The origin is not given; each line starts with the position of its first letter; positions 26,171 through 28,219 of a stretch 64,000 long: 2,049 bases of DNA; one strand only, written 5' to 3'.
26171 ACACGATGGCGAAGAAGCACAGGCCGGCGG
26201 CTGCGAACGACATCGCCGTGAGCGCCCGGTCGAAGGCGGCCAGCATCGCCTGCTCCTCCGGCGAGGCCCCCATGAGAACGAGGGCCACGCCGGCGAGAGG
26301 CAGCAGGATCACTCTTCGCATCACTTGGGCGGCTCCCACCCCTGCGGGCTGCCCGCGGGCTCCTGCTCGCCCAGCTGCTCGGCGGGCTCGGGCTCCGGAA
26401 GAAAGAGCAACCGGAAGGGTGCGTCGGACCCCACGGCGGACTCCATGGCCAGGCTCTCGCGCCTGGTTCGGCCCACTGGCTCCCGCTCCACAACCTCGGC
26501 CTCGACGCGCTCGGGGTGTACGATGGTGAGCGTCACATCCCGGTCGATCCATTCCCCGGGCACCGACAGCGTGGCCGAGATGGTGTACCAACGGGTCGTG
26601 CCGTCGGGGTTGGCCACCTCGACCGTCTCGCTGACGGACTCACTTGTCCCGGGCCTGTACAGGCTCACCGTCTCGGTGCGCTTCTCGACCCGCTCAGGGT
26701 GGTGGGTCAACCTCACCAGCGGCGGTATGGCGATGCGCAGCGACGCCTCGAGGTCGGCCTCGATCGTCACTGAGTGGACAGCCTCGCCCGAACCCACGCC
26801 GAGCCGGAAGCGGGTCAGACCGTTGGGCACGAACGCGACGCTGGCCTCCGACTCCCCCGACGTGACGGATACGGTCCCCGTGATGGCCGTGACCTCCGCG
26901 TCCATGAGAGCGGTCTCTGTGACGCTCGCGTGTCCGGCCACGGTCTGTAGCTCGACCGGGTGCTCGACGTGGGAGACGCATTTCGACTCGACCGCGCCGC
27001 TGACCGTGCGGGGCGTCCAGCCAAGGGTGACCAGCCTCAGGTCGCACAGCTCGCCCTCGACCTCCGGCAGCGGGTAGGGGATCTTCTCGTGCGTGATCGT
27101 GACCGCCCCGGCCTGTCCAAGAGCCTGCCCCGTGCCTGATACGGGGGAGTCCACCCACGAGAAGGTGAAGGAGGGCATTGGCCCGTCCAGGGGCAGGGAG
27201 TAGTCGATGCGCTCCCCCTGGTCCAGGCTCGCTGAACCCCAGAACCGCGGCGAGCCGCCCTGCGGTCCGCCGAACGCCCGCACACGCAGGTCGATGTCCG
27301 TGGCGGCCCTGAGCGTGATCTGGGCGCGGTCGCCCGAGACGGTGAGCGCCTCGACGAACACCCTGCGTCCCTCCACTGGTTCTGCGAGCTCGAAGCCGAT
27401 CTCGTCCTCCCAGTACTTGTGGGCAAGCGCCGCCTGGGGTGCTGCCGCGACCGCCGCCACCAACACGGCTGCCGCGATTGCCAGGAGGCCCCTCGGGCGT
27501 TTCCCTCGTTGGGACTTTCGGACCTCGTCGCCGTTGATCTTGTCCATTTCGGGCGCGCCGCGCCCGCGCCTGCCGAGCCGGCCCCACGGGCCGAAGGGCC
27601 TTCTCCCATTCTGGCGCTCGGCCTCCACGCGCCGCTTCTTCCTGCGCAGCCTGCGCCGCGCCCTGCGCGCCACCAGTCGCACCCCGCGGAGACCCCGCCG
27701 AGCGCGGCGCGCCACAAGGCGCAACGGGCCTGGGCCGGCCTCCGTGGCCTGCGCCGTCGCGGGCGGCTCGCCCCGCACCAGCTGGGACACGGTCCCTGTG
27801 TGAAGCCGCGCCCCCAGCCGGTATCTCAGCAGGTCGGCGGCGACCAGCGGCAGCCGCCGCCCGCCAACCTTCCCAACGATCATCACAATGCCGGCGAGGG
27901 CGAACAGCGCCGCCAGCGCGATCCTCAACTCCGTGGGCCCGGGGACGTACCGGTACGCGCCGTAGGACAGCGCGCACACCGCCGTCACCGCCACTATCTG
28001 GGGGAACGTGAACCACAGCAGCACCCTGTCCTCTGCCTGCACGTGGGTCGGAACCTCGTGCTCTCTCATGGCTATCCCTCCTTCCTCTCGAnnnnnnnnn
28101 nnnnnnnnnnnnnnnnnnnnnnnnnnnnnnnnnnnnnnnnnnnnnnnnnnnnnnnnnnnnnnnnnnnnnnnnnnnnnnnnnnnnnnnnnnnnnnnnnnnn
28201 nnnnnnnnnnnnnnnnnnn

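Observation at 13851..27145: A 24-nt hairpin-forming insert translated in frame as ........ inside three unrelated genes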

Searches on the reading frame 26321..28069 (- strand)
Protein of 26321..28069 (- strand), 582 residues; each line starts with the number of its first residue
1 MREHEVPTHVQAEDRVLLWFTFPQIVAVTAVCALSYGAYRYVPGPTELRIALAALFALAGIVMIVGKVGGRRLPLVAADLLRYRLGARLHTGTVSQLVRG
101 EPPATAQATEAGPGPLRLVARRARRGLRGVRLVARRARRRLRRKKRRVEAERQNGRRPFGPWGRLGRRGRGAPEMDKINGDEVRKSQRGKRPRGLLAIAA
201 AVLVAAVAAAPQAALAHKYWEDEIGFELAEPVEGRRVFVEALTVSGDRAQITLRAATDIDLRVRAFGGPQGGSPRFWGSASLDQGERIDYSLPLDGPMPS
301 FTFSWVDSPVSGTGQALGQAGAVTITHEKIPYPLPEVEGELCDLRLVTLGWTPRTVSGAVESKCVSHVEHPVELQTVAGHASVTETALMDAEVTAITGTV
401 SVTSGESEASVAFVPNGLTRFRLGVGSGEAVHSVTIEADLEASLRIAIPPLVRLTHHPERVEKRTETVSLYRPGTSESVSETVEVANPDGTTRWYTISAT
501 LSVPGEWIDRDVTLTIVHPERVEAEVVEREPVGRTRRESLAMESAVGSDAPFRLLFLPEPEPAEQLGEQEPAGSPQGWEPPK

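Call 10: search_protein_families(library=pfam, proteins=[window:26321-28069:-], max_evalue=0.01)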
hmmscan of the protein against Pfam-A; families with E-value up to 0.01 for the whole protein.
window:26321-28069:- (582 aa): 1 family
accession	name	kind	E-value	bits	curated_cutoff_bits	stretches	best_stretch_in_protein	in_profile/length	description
PF12666.12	PrgI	-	0.0066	17.4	27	0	6-63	2-61/91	PrgI family protein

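Call 35: find_homologous_proteins(query=window:26321-28069:-, max_evalue=0.00001)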
Query window:26321-28069:- (582 aa): 3159 proteins with E <= 0.00001 among 8000 candidates; the best 120 are listed.
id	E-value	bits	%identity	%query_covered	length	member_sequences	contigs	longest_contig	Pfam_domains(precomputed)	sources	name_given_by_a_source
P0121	0.0e+0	1257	98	100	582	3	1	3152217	-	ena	-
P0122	7.4e-265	898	71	100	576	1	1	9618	-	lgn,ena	-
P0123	1.2e-232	791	66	98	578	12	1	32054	-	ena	-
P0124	1.2e-231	788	65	100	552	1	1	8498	-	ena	-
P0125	3.7e-231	786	65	100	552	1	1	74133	-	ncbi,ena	-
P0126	2.7e-229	780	65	100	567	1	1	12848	-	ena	-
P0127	1.1e-228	778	65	96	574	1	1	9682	-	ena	-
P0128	7.5e-228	776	65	96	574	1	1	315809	-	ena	-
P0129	1.2e-227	775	65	99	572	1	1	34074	-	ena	-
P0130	2.3e-227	774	64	100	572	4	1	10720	-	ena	-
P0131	4.3e-227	773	65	96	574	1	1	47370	-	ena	-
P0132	1.1e-226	772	64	100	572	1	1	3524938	-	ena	-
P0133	3.6e-226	770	64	99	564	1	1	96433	-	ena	-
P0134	5.5e-226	769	64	96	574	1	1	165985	-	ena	-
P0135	9.3e-226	769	65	98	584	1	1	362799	-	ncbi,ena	-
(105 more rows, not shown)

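Call 44: find_encoding_contigs(protein=P0122, flank=3000, max_places=1)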
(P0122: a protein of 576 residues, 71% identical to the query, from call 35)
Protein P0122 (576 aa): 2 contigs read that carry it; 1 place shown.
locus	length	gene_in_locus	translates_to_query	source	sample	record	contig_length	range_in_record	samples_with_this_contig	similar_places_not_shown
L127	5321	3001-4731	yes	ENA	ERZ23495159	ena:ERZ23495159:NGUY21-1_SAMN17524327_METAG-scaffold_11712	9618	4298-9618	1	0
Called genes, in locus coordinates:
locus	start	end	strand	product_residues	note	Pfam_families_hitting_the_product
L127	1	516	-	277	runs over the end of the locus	-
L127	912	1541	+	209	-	-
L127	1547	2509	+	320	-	PF19590:TrbL_3, PF04610:TrbL (weak)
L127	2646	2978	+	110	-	PF18895:T4SS_pilin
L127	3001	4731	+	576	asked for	-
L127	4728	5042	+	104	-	PF18895:T4SS_pilin (weak)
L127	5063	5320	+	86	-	?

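Call 45: find_encoding_contigs(protein=P0121, flank=10000, max_places=2)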
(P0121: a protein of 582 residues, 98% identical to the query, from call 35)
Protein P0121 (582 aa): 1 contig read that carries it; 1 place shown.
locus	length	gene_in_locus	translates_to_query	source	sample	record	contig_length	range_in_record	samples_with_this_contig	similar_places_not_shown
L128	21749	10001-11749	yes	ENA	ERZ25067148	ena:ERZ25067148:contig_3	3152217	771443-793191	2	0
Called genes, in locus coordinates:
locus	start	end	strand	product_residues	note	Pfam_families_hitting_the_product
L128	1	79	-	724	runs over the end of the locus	-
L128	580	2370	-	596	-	-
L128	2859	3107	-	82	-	-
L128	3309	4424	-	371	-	PF01527:HTH_Tnp_1 (faint), PF04545:Sigma70_r4 (faint), PF07022:Phage_CI_repr (faint), PF12802:MarR_2 (faint), PF13560:HTH_31 (weak), PF01381:HTH_3 (weak), PF13560:HTH_31 (weak), PF01381:HTH_3, +9 more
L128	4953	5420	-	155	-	-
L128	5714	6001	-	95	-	-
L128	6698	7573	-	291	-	-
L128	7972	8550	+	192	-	-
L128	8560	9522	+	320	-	PF19590:TrbL_3, PF04610:TrbL (weak)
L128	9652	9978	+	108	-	PF18895:T4SS_pilin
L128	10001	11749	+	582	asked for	-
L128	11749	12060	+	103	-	-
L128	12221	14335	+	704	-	PF11130:TraC_F_IV, PF01935:DUF87 (weak), PF19044:P-loop_TraG, PF12846:AAA_10 (weak)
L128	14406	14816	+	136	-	-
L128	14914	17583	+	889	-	PF10412:TrwB_AAD_bind (faint)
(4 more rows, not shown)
